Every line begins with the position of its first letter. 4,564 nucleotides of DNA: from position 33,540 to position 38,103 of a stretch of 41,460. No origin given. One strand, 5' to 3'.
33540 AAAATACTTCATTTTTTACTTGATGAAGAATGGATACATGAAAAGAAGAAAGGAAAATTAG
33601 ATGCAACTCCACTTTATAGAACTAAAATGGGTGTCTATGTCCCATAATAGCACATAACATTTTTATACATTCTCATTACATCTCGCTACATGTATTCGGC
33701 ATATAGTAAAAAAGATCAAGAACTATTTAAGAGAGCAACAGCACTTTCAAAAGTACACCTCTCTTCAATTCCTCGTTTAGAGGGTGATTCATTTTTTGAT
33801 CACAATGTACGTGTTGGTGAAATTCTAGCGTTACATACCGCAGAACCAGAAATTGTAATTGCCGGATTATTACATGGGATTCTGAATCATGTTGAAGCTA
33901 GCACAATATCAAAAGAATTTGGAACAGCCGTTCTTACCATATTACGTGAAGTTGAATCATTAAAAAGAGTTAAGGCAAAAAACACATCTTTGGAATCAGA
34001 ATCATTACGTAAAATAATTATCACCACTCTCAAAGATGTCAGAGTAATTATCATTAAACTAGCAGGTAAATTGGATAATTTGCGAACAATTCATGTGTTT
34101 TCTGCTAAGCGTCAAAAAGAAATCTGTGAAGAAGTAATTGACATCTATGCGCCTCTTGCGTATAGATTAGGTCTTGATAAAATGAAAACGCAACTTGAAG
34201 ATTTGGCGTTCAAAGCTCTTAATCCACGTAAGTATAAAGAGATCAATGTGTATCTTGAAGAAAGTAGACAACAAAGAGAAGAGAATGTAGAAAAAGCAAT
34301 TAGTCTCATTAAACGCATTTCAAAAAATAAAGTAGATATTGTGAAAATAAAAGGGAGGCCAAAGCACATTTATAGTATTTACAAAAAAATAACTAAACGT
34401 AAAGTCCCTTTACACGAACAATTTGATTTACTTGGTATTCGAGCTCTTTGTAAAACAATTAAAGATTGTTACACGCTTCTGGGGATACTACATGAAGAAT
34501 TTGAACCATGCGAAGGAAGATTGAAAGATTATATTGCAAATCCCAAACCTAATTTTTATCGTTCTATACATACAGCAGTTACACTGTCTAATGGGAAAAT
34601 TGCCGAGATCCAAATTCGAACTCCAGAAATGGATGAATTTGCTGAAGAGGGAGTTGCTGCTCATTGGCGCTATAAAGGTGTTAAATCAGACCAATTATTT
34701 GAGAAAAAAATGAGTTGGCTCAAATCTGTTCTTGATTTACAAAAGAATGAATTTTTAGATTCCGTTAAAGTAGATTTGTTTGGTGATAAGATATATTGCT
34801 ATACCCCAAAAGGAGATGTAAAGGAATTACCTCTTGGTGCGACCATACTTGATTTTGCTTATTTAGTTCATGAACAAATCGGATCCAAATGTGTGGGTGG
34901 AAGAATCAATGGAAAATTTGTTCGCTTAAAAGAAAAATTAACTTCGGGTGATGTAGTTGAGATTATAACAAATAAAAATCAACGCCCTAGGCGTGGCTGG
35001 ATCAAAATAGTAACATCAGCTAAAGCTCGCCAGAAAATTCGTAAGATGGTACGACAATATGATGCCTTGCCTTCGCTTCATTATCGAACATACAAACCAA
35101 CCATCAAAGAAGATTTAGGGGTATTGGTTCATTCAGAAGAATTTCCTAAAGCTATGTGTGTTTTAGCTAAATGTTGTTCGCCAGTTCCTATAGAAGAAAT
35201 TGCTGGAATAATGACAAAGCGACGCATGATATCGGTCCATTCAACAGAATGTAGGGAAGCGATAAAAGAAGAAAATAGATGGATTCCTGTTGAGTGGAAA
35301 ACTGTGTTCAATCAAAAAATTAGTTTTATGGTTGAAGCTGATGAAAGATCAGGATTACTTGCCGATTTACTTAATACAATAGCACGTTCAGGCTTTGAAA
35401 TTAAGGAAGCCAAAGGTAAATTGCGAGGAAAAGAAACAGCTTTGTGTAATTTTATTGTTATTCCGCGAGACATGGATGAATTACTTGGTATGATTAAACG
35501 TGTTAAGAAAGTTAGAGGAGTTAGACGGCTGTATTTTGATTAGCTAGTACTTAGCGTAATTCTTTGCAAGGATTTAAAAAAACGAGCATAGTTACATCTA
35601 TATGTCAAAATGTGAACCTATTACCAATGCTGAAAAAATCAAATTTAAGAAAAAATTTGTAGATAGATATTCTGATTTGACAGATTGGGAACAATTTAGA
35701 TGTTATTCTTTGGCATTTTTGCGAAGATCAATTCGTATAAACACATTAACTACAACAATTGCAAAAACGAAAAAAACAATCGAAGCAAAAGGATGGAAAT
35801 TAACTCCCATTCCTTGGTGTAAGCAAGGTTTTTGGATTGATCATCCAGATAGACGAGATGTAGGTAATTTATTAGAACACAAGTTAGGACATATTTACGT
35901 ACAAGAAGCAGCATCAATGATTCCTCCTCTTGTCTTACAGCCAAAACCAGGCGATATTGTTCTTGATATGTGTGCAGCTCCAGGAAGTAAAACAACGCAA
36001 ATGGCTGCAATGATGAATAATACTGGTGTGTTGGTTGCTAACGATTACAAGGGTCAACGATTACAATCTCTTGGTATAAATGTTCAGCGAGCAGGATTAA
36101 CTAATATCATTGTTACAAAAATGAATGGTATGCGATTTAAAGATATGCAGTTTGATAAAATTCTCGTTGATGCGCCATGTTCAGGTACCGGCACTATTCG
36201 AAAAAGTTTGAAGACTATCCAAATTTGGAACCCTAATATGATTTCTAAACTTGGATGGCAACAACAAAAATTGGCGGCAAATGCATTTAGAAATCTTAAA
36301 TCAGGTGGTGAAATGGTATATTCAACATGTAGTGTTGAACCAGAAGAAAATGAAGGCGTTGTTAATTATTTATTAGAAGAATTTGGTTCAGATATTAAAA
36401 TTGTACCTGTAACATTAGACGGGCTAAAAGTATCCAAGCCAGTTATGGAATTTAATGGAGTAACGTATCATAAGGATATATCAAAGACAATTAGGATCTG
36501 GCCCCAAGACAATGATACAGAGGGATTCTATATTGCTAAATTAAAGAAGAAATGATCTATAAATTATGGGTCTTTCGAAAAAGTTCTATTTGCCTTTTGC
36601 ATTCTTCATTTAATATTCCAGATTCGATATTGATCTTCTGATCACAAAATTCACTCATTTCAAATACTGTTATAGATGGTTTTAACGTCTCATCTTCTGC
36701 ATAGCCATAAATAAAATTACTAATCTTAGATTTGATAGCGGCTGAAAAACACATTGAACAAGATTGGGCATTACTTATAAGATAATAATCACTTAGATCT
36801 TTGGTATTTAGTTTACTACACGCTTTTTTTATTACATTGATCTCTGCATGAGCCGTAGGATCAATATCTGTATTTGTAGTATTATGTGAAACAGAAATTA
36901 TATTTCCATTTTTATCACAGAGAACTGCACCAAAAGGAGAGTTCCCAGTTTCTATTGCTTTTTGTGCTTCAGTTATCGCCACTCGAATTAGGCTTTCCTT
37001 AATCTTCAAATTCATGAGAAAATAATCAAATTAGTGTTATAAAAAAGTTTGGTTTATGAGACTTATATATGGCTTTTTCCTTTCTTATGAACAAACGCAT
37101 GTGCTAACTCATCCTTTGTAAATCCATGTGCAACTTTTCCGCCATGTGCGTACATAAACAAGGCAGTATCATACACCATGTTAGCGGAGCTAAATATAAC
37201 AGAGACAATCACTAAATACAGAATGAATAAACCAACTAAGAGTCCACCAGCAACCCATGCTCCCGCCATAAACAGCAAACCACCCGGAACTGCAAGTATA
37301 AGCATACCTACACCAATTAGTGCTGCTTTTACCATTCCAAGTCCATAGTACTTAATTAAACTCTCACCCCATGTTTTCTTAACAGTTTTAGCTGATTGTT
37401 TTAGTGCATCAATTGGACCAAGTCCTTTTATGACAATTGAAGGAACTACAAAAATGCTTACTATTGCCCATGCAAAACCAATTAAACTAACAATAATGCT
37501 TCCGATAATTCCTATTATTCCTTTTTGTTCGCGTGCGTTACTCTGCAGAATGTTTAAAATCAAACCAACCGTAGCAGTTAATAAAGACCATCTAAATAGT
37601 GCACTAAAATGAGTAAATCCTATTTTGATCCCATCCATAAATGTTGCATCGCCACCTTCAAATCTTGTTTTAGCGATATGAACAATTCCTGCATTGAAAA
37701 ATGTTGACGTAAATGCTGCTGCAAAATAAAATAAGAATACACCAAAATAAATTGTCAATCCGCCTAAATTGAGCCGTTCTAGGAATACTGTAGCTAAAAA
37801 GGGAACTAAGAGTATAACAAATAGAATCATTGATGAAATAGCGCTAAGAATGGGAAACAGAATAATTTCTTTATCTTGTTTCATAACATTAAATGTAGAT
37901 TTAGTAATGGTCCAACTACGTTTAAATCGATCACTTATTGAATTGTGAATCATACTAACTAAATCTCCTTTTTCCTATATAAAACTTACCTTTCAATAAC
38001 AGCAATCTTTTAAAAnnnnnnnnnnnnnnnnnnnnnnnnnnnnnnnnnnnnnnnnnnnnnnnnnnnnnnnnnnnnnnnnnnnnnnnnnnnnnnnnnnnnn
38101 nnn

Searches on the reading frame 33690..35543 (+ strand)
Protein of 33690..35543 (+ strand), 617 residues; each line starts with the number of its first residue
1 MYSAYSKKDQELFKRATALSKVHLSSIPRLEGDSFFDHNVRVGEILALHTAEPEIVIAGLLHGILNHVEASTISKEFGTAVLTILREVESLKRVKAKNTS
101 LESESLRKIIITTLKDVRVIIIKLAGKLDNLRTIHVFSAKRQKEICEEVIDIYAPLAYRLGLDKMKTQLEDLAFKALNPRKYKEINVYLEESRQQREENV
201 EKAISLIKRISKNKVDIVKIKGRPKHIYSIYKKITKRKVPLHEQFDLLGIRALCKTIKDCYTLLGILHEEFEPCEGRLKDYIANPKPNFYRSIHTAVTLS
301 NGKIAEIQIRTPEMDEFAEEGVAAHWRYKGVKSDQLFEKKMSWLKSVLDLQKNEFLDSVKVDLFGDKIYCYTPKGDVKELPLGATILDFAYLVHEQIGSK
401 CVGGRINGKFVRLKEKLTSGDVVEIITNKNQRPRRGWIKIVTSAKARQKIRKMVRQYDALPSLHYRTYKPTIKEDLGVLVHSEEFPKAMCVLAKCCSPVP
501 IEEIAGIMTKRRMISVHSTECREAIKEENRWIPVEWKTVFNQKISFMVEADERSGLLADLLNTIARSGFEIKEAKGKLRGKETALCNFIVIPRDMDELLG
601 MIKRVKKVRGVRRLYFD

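Call 11: search_protein_families(library=pfam, proteins=[window:33690-35543:+], max_evalue=0.001)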
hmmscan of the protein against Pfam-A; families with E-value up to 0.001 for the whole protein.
window:33690-35543:+ (617 aa): 4 families
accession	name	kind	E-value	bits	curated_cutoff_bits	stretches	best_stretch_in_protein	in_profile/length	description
PF04607.23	RelA_SpoT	-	1.1e-37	129.2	27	1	222-330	1-110/113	Region found in RelA / SpoT proteins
PF13328.12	HD_4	-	6.4e-28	97.9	27.2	1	26-162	11-155/156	HD domain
PF02824.27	TGS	-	1e-18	67.6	22.2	1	368-427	1-60/60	TGS domain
PF13291.12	ACT_4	-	1.5e-07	32.5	27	1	544-613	7-77/80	ACT domain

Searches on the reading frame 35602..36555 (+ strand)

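Call 11: search_protein_families(library=pfam, proteins=[window:35602-36555:+], max_evalue=0.001)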
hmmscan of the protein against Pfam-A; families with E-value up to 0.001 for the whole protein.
window:35602-36555:+ (317 aa): 3 families
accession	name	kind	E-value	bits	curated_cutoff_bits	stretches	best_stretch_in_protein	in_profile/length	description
PF01189.24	Methyltr_RsmB-F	-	6e-54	183.2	27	1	110-315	2-199/199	16S rRNA methyltransferase RsmB/F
PF17125.10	Methyltr_RsmF_N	-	1.4e-14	54.7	34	1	17-103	3-86/86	N-terminal domain of 16S rRNA methyltransferase RsmF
PF13847.12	Methyltransf_31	-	1.6e-06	28.3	27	1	115-246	2-115/145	Methyltransferase domain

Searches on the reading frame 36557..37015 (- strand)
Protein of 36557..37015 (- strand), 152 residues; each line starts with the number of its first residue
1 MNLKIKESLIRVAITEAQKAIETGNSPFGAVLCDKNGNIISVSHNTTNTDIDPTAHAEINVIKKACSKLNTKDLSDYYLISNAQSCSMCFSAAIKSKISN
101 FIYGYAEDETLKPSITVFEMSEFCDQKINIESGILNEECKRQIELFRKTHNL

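Call 11: search_protein_families(library=pfam, proteins=[window:36557-37015:-], max_evalue=0.001)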
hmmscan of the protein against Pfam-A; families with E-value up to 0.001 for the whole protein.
window:36557-37015:- (152 aa): 3 families
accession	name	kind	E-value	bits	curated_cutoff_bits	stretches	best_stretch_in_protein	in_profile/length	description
PF00383.29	dCMP_cyt_deam_1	-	1.6e-22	79.8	25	1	6-104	4-101/102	Cytidine and deoxycytidylate deaminase zinc-binding region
PF14437.12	MafB19-deam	-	6.7e-21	75.1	27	1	7-140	4-131/142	MafB19-like deaminase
PF14439.12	Bd3614-deam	-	4.1e-06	27.2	38.5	1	30-95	12-76/113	Bd3614-like deaminase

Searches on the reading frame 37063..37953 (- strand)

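Call 11: search_protein_families(library=pfam, proteins=[window:37063-37953:-], max_evalue=0.001)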
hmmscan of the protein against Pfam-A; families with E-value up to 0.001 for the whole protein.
window:37063-37953:- (296 aa): 4 families
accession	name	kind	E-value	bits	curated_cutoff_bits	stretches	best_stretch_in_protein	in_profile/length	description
PF19656.5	DUF6159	-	4.8e-35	121.7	27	1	69-274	4-202/204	Family of unknown function (DUF6159)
PF24400.1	DUF7544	-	5.3e-06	26.3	27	1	117-269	122-288/302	Family of unknown function (DUF7544)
PF10110.14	GPDPase_memb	-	1.7e-05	24.2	29.6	1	147-260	163-276/321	Membrane domain of glycerophosphoryl diester phosphodiesterase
PF04893.22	Yip1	-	0.0003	21.2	28.6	1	13-168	3-141/173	Yip1 domain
